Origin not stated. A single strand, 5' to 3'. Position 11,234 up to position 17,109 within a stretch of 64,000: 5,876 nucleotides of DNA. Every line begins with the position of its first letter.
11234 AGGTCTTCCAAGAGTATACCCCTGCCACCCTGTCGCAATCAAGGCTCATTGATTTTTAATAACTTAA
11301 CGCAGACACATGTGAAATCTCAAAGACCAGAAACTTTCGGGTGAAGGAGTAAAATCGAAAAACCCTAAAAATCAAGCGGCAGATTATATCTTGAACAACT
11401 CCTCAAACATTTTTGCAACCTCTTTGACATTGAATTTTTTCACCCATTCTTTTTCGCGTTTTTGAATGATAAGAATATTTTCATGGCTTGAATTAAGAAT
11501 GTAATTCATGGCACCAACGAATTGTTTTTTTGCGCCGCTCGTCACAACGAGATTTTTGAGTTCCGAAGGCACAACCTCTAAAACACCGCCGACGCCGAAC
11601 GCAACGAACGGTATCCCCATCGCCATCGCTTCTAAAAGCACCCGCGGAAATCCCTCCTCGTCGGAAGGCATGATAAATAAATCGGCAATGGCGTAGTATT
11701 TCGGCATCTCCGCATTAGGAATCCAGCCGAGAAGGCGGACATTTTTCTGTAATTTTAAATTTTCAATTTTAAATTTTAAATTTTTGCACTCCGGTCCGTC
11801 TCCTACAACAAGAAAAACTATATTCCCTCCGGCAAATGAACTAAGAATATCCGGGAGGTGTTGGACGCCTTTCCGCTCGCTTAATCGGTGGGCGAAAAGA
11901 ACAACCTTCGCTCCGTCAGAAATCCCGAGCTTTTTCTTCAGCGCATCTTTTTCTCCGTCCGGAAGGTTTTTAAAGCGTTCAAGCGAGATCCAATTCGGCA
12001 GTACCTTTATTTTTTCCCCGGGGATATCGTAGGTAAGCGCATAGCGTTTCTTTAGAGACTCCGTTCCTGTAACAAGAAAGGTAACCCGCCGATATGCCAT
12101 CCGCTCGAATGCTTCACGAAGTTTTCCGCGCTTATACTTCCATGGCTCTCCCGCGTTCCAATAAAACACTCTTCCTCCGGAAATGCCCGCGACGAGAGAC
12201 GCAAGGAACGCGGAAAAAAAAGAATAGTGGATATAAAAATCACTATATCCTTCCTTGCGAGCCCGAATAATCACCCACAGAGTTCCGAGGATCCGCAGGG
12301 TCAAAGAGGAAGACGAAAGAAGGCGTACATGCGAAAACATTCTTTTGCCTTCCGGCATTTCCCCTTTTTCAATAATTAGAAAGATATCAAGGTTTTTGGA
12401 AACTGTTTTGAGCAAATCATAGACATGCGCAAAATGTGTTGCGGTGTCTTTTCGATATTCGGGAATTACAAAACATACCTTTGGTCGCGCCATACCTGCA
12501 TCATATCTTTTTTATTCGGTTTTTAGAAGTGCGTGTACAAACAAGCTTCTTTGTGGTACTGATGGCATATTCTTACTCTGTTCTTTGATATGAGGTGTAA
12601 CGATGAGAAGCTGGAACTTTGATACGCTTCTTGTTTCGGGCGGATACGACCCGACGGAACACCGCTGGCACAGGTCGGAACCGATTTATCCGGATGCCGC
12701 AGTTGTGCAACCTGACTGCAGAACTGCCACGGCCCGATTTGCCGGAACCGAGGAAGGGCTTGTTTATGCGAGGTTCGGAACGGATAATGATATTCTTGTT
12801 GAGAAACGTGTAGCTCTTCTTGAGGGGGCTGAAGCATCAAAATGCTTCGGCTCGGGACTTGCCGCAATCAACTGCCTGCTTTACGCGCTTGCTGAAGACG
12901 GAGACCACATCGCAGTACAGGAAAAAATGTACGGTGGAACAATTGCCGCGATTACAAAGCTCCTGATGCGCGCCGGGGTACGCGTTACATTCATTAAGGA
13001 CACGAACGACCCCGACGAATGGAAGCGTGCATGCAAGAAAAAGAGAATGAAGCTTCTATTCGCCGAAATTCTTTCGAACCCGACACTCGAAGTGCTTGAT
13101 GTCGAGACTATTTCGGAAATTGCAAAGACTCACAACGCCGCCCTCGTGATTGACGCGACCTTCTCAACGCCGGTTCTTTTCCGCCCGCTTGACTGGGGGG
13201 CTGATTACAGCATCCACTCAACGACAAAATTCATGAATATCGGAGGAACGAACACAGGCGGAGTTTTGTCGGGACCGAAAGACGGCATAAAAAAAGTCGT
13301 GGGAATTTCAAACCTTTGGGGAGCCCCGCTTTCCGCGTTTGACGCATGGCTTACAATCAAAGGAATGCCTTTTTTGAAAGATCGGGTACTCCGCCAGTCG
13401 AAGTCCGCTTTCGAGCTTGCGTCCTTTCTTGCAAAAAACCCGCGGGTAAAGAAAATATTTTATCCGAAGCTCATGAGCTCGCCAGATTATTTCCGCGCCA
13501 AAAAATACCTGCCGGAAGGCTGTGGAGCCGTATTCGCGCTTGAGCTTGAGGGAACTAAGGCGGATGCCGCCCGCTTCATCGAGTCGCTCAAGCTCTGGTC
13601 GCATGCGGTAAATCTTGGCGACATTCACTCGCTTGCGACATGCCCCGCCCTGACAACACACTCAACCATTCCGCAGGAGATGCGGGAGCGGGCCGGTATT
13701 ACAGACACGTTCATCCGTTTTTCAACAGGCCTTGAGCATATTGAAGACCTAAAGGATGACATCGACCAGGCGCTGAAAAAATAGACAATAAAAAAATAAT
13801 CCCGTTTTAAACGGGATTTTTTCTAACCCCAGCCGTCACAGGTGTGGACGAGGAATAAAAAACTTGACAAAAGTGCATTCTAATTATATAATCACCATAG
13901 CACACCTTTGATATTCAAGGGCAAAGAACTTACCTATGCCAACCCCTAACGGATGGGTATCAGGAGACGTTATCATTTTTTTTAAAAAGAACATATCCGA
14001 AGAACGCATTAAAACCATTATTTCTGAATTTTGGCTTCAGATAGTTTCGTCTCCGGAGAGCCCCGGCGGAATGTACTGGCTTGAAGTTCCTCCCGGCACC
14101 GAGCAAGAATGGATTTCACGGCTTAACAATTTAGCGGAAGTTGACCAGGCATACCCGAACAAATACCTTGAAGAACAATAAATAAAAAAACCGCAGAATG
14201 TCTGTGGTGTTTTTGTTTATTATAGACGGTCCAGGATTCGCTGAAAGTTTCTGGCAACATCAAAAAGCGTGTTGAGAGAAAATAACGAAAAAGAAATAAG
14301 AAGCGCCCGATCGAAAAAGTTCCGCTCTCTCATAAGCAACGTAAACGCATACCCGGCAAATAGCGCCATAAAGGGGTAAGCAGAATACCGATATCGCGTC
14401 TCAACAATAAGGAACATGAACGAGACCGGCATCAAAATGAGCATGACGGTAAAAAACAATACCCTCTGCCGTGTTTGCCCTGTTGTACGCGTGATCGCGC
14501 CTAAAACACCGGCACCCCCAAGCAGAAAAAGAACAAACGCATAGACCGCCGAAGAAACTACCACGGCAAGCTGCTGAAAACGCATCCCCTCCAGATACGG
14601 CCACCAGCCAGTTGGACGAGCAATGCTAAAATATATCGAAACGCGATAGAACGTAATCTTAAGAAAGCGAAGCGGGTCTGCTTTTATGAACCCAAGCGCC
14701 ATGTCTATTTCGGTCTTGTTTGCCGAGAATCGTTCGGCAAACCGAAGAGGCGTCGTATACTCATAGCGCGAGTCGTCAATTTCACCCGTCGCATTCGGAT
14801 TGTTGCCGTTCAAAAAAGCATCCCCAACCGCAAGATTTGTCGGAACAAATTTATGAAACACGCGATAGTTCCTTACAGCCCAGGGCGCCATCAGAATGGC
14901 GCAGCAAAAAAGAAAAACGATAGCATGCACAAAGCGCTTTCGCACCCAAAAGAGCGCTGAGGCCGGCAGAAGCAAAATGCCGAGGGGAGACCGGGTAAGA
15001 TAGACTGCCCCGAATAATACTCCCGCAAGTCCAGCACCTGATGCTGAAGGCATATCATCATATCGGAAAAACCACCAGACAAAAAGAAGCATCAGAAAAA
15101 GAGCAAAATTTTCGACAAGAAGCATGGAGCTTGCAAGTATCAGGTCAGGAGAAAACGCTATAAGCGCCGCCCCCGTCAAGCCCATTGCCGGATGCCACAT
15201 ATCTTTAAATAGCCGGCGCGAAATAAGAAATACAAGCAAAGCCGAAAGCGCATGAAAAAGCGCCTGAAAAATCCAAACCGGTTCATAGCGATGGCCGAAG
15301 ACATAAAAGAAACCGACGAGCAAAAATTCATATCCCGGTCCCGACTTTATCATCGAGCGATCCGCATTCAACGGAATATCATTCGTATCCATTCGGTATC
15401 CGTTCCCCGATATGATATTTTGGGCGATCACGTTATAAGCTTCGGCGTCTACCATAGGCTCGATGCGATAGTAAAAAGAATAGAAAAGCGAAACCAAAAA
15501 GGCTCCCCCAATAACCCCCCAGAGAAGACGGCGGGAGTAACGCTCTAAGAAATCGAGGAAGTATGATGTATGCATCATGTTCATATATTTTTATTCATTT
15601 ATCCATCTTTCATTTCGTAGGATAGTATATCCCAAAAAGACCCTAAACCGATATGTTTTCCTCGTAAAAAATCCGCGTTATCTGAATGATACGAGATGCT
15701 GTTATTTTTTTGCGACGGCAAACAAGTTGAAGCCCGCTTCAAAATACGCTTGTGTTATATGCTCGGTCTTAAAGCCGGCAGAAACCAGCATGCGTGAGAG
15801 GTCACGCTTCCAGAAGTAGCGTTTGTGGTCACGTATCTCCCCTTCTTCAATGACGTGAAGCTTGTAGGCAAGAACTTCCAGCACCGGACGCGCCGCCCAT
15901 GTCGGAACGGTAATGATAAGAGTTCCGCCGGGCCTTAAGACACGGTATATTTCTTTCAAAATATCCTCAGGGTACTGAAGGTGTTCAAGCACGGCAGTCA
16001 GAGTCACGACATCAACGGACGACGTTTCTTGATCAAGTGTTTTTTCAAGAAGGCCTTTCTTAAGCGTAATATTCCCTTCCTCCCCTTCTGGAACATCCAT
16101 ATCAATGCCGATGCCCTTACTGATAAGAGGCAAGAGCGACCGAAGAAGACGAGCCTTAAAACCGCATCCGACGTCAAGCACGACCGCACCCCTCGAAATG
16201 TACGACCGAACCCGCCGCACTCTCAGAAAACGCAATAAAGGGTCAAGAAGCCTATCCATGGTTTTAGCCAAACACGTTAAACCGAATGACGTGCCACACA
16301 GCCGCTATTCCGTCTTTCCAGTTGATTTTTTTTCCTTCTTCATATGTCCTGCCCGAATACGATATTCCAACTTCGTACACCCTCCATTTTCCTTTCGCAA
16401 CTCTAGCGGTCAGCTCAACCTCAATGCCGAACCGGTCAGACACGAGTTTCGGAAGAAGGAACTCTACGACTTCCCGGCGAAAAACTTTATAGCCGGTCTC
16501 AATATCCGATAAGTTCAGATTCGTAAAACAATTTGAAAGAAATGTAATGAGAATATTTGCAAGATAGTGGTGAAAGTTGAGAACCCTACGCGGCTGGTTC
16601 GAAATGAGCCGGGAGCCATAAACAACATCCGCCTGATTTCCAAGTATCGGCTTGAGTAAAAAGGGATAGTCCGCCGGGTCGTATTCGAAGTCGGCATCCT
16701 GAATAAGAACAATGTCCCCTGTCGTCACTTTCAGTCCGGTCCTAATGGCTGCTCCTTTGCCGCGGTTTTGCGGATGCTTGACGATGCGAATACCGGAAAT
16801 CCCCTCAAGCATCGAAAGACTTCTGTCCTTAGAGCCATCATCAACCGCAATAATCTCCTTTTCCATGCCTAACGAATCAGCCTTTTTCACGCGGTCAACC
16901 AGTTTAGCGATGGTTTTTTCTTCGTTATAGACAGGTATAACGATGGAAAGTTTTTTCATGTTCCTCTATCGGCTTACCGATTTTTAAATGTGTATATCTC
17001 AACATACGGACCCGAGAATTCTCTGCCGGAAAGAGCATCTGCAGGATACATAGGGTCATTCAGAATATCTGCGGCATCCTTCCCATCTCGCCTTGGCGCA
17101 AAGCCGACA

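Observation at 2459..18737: Three GT-C paralogs share a conserved ~110-aa C-terminal soluble domain ending in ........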

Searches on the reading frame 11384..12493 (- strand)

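Call 9: search_protein_families(library=pfam, proteins=[window:11384-12493:-], max_evalue=0.001)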
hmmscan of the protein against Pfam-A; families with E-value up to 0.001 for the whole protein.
window:11384-12493:- (369 aa): 5 families
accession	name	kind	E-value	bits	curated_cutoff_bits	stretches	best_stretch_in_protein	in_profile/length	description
PF00534.26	Glycos_transf_1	-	8.2e-36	123.5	26.4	1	182-336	2-159/172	Glycosyl transferases group 1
PF13692.12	Glyco_trans_1_4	-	3.5e-29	102.3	27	1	196-334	2-141/142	Glycosyl transferases group 1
PF13439.12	Glyco_transf_4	-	5.7e-07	30.1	28.5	1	24-173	8-170/170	Glycosyltransferase Family 4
PF20706.3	GT4-conflict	-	6.7e-06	25.8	26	1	262-315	274-327/385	Family 4 Glycosyltransferase in conflict systems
PF13579.12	Glyco_trans_4_4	-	0.00051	20.8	29.7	1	71-168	59-158/158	Glycosyl transferase 4-like domain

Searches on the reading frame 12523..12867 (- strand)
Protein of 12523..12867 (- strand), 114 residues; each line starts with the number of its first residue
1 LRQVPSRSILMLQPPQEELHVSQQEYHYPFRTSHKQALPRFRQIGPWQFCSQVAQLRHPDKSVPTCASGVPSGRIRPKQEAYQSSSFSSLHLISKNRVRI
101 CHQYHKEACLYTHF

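Call 77: search_protein_families(library=pfam, proteins=[window:12523-12867:-], max_evalue=0.001)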
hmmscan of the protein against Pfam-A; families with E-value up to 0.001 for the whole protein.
window:12523-12867:- (114 aa): 0 families

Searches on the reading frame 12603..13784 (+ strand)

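Call 9: search_protein_families(library=pfam, proteins=[window:12603-13784:+], max_evalue=0.001)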
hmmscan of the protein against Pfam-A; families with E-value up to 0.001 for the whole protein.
window:12603-13784:+ (393 aa): 3 families
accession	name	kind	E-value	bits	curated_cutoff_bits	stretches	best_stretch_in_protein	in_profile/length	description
PF01053.26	Cys_Met_Meta_PP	-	1.3e-103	346.9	27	1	7-392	1-381/381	Cys/Met metabolism PLP-dependent enzyme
PF00155.27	Aminotran_1_2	-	7e-07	29.2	19.7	1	67-189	48-190/361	Aminotransferase class I and II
PF00266.25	Aminotran_5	-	8.1e-06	25.5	21.5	1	88-211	73-203/371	Aminotransferase class-V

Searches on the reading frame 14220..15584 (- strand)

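Call 9: search_protein_families(library=pfam, proteins=[window:14220-15584:-], max_evalue=0.001)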
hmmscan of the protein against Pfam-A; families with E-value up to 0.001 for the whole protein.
window:14220-15584:- (454 aa): 1 family
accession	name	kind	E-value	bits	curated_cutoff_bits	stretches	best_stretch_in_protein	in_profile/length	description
PF13231.12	PMT_2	-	8.2e-10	39.6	26.1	1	82-235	3-157/160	Dolichyl-phosphate-mannose-protein mannosyltransferase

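Call 51: search_protein_families(library=ncbifam, proteins=[window:14220-15584:-], max_evalue=0.001)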
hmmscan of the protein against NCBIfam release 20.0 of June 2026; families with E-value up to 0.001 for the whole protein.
window:14220-15584:- (454 aa): 0 families

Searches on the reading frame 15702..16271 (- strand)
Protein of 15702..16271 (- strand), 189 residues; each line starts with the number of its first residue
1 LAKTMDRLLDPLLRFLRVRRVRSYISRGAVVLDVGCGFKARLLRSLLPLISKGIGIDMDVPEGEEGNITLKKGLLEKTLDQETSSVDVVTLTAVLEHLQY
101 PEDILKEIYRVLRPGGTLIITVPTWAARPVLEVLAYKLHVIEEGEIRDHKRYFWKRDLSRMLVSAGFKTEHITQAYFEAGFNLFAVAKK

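Call 10: search_protein_families(library=pfam, proteins=[window:15702-16271:-], max_evalue=0.001)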
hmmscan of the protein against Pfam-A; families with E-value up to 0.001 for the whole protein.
window:15702-16271:- (189 aa): 9 families
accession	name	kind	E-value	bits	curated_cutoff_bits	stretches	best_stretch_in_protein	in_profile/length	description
PF13489.12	Methyltransf_23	-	1.3e-15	57.9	27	1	16-171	16-163/164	Methyltransferase domain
PF08241.18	Methyltransf_11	-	5.4e-14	53.1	21.2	1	32-120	1-95/95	Methyltransferase domain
PF13847.12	Methyltransf_31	-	6.8e-10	39.2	27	1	67-163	55-142/145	Methyltransferase domain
PF08242.18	Methyltransf_12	-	2.7e-09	38.1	30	1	69-118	52-98/98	Methyltransferase domain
PF13649.12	Methyltransf_25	-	1.2e-08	36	27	1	31-116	1-97/97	Methyltransferase domain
PF07021.18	MetW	-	2.5e-07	31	21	1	20-125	6-112/193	Methionine biosynthesis protein MetW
PF20922.3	Anamorsin_N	-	2.4e-05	24.6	27.1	1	80-125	46-92/163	Anamorsin, N-terminal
PF01209.24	Ubie_methyltran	-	0.00014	21.7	20.1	1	78-121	109-152/233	ubiE/COQ5 methyltransferase family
PF05148.21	Methyltransf_8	-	0.00041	20.7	27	0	28-121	73-157/219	Hypothetical methyltransferase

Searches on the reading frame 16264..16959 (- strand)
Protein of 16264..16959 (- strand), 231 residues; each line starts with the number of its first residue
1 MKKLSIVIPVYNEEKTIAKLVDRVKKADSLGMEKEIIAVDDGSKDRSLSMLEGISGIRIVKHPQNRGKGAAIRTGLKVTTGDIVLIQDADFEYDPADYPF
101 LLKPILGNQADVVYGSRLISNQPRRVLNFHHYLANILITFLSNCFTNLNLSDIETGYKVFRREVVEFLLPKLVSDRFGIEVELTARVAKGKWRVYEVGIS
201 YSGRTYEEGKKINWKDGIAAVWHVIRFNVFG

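Call 10: search_protein_families(library=pfam, proteins=[window:16264-16959:-], max_evalue=0.001)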
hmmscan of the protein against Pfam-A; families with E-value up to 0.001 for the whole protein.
window:16264-16959:- (231 aa): 3 families
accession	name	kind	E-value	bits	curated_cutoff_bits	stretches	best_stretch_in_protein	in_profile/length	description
PF00535.33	Glycos_transf_2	-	1.7e-36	126.1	23.3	1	5-166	1-165/168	Glycosyl transferase family 2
PF13641.12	Glyco_tranf_2_3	-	5e-05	23.9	27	1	4-194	3-201/230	Glycosyltransferase like family 2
PF10111.15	Glyco_tranf_2_2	-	6.7e-05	22.9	27.3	1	5-91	1-92/276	Glycosyltransferase like family 2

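Call 51: search_protein_families(library=ncbifam, proteins=[window:16264-16959:-], max_evalue=0.001)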
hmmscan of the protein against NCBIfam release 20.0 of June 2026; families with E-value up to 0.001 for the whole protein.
window:16264-16959:- (231 aa): 17 families
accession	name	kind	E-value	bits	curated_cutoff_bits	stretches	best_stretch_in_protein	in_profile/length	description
TIGR04182.1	glyco_TIGR04182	equivalog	2.9e-31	108.9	325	1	4-226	2-216/293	S-layer glycoprotein N-glycosyltransferase AglJ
NF058614.1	PPMAGASynPpgS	equivalog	1.2e-22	80.4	370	1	6-209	4-204/226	polyprenyl-phospho-N-acetylgalactosaminyl synthase PpgS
NF007986.1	PRK10714.1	equivalog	4.9e-20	71.8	529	1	1-170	5-174/316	undecaprenyl-phosphate 4-deoxy-4-formamido-L-arabinose transferase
NF047588.1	GlcsyltransPgfSStrep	equivalog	1.9e-18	66.7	500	1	3-170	2-169/308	glycosyltransferase PgfS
NF041391.1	DPhHxTase_Halo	equivalog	2.1e-15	56.3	375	1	10-207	3-189/213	dolichyl-phosphate hexose transferase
TIGR04283.1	glyco_like_mftF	equivalog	1.5e-14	54.2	182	1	4-136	1-127/221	TIGR04283 family arsenosugar biosynthesis glycosyltransferase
TIGR03937.1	PgaC_IcaA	equivalog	1.9e-14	53.5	422.3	1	2-108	45-153/407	poly-beta-1,6-N-acetyl-D-glucosamine synthase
NF010496.0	PRK13915.1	equivalog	6.6e-14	51.7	262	1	2-109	31-146/307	glucosyl-3-phosphoglycerate synthase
NF007482.0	PRK10073.1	equivalog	9.4e-14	51.1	423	1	2-113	6-118/334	glycosyltransferase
TIGR03965.1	mycofact_glyco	equivalog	1.4e-12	47.3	280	1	3-95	75-169/467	mycofactocin biosynthesis glycosyltransferase MftF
NF041875.1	EPS_EpsD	equivalog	2.3e-11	43.7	370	1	4-96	1-95/325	exopolysaccharide biosynthesis glycosyltransferase EpsD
NF047683.1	TeichurnBiosyTuaG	equivalog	3.4e-06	26.9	400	1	3-95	7-101/252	teichuronic acid biosynthesis protein TuaG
TIGR04242.1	nodulat_NodC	equivalog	9.6e-05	21.5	550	1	4-92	50-143/395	chitooligosaccharide synthase NodC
NF041865.1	EpsU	equivalog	0.00016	20.8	700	1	2-92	39-134/394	exopolysaccharide biosynthesis GT2 family glycosyltransferase EpsU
NF053739.1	GlytfEpsEBac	equivalog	0.00048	19.2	450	0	3-90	2-92/265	glycosyltransferase EpsE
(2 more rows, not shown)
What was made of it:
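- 16264..16959 (-): 231-aa GT2 immediately downstream of C. Its best NCBIfam matches are polyprenyl/dolichyl-phosphate sugar synthases (AglJ, PpgS, ArnC, PgfS), all below the curated cutoffs. It is the likely maker of the lipid-linked donor. calls 10, 51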
